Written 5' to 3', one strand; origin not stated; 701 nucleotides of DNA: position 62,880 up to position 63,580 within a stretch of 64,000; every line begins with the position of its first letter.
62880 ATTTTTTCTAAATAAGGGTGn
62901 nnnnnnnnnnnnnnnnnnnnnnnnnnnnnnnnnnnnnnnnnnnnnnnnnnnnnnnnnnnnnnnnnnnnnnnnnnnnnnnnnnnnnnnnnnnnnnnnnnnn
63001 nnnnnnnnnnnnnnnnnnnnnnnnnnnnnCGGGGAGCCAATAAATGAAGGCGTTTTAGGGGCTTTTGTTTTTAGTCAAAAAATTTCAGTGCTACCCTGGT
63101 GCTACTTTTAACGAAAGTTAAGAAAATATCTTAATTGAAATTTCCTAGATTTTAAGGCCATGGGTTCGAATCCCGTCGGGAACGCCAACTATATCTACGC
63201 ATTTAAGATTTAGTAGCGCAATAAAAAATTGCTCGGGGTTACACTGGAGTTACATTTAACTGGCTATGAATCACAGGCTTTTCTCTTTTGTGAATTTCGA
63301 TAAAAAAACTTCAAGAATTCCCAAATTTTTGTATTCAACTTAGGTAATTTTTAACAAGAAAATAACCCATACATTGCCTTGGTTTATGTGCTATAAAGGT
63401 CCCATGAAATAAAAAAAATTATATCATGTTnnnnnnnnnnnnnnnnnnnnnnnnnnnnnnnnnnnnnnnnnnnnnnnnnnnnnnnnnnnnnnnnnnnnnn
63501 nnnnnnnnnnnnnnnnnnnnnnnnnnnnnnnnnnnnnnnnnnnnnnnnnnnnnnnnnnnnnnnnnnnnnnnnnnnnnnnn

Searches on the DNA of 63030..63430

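Call 69: search_rna_families(source=window, start=63030, end=63430, threshold=evalue, max_evalue=1)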
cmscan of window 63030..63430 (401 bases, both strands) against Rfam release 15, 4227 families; matches with E-value up to 1: 2.
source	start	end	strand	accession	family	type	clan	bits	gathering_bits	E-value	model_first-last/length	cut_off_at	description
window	63324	63400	+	RF00713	mir-239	Gene; miRNA;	-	17.5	49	0.45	1-74/74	no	mir-239 microRNA precursor family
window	63159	63176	+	RF00023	tmRNA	Gene;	CL00001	7.9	47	0.36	346-363/374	no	transfer-messenger RNA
